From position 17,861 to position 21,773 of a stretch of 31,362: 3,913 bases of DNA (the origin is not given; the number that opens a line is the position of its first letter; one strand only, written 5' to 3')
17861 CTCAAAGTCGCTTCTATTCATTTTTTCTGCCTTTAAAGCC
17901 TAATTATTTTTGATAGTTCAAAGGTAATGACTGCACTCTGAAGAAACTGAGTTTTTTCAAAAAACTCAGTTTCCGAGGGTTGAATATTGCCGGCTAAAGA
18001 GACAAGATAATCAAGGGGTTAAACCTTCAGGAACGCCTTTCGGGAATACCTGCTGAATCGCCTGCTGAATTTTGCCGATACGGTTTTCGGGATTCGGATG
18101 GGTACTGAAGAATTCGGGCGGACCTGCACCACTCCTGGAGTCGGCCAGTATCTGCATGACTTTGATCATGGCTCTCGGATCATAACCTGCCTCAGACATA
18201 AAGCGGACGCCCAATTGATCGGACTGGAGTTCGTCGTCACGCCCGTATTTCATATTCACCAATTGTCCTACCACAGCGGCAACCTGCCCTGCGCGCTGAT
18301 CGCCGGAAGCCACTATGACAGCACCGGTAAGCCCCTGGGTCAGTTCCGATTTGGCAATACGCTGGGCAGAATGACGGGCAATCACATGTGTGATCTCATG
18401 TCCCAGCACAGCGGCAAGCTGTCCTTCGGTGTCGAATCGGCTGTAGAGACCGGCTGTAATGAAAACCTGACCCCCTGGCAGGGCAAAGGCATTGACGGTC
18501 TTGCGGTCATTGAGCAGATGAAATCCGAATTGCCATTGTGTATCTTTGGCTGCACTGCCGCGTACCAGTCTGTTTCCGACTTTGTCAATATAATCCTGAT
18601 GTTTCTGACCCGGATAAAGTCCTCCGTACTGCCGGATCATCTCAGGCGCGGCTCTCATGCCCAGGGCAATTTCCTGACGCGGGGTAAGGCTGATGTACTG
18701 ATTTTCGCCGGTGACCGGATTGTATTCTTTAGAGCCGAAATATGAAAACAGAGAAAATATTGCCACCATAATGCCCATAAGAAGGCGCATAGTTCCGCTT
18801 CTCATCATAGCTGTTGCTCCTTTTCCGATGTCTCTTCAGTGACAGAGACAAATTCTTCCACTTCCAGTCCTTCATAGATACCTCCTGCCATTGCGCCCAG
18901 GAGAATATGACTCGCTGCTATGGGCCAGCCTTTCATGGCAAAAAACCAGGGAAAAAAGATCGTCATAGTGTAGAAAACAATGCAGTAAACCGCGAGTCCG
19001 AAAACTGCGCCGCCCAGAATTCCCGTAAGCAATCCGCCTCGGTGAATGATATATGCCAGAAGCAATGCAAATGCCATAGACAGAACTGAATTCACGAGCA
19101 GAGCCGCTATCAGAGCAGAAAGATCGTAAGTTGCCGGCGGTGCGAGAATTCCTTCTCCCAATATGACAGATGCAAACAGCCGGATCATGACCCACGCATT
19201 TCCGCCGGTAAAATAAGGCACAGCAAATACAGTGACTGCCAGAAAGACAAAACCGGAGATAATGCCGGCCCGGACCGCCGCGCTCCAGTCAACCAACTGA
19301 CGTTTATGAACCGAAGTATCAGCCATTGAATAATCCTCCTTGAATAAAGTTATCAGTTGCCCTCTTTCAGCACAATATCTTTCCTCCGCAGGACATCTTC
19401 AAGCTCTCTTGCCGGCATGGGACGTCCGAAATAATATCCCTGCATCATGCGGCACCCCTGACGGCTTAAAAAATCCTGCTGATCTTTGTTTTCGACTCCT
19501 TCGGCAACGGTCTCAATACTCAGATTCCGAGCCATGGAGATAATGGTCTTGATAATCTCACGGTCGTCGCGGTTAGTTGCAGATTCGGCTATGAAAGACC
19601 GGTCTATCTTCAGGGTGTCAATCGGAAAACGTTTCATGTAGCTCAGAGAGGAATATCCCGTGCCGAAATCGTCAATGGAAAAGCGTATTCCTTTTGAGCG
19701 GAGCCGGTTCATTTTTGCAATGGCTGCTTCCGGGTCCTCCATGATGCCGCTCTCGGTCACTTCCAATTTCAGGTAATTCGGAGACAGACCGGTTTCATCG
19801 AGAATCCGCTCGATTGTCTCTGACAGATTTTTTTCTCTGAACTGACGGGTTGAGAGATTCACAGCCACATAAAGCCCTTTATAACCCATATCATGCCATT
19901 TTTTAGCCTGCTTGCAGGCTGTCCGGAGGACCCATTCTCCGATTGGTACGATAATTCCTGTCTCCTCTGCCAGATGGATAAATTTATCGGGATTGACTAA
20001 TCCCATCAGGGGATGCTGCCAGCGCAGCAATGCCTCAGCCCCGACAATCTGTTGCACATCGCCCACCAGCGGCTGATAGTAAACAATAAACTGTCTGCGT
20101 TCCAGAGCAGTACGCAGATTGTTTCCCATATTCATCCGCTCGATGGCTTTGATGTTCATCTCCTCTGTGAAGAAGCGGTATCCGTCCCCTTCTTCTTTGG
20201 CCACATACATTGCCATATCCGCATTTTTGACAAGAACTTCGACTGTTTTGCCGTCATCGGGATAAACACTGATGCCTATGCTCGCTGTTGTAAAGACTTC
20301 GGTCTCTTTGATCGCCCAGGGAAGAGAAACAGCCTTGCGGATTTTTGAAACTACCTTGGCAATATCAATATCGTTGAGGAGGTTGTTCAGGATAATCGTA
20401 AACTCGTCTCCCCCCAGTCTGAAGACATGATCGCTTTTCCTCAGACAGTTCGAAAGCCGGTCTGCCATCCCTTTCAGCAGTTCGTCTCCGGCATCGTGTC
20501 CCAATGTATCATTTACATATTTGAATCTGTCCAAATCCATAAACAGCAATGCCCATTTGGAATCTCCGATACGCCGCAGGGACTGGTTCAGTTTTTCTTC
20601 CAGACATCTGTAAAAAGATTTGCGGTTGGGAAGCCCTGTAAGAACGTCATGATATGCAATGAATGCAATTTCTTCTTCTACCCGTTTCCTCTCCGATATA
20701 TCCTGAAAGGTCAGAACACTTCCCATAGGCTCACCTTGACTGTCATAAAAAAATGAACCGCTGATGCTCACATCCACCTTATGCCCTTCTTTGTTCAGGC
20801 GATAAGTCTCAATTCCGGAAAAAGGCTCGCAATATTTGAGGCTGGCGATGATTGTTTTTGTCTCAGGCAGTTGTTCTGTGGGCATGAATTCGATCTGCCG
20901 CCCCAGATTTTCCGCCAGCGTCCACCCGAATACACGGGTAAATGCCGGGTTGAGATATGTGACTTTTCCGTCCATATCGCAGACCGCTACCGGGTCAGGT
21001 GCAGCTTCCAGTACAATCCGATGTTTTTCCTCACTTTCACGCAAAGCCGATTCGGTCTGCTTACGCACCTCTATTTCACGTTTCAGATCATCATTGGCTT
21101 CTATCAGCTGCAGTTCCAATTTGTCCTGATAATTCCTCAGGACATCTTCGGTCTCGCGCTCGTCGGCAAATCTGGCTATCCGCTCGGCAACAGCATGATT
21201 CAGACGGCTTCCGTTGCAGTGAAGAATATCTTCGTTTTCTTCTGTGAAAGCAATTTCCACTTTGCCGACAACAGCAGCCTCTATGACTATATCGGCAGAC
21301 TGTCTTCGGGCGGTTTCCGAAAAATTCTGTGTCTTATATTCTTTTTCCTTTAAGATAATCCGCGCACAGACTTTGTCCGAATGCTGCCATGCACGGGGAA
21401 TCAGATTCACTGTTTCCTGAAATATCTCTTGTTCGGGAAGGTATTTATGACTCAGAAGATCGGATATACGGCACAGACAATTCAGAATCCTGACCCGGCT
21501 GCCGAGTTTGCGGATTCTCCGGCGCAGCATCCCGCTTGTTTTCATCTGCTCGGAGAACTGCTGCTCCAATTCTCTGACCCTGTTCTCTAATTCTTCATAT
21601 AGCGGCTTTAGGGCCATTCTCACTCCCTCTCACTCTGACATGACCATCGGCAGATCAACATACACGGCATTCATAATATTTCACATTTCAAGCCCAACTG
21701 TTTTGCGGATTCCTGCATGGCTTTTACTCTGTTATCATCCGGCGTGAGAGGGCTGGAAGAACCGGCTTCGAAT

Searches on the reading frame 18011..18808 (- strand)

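Call 85: search_protein_families(library=padloc, proteins=[window:18011-18808:-], max_evalue=0.001)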
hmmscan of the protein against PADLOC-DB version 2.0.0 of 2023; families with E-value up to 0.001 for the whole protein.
window:18011-18808:- (265 aa): 0 families

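Call 86: search_protein_families(library=pfam, proteins=[window:18011-18808:-], max_evalue=0.001)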
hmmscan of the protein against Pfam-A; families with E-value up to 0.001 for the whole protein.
window:18011-18808:- (265 aa): 1 family
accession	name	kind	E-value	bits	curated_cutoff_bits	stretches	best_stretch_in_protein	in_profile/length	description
PF01435.24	Peptidase_M48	-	8.6e-38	130.5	20.3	1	69-249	2-184/186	Peptidase family M48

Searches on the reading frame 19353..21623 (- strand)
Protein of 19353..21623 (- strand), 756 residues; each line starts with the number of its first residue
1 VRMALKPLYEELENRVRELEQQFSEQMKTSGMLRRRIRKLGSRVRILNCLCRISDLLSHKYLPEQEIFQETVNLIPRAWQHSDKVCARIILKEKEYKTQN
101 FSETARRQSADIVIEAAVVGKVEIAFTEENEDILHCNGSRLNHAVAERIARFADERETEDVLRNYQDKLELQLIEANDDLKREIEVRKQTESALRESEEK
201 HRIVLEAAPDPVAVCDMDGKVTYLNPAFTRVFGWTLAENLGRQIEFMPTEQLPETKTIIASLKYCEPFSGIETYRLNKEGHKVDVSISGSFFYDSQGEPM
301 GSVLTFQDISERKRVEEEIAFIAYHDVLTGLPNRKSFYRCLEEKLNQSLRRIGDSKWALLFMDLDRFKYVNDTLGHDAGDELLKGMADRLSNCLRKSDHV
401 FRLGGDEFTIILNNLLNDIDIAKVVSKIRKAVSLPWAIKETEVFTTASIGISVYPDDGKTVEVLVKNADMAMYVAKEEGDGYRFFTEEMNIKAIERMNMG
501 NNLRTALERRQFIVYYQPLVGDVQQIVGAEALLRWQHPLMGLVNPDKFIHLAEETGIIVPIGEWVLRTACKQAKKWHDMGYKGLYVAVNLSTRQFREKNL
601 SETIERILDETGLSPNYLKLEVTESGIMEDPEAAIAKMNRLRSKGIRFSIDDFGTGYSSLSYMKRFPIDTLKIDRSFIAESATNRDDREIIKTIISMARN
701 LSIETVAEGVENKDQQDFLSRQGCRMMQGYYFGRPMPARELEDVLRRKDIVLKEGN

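Call 85: search_protein_families(library=padloc, proteins=[window:19353-21623:-], max_evalue=0.001)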
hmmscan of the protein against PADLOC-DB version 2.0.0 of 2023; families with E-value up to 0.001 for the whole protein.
window:19353-21623:- (756 aa): 0 families

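Call 86: search_protein_families(library=pfam, proteins=[window:19353-21623:-], max_evalue=0.001)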
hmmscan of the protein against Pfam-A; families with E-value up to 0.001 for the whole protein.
window:19353-21623:- (756 aa): 6 families
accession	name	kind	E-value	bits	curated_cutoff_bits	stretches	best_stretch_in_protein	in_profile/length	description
PF00563.25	EAL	-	1.4e-74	250.9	31.3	1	501-735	2-236/236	EAL domain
PF00990.26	GGDEF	-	1.1e-48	165.4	23.8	1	323-479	1-158/161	Diguanylate cyclase, GGDEF domain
PF08448.16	PAS_4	-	3.6e-12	46.9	23.1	1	205-314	1-110/110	PAS fold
PF00989.32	PAS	-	2.1e-11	44.2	22.6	1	204-309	6-113/113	PAS fold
PF13188.13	PAS_8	-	1e-09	38.4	21.8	1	199-245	1-45/65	PAS domain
PF13426.13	PAS_9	-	3.1e-08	34.3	27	1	209-311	1-103/103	PAS domain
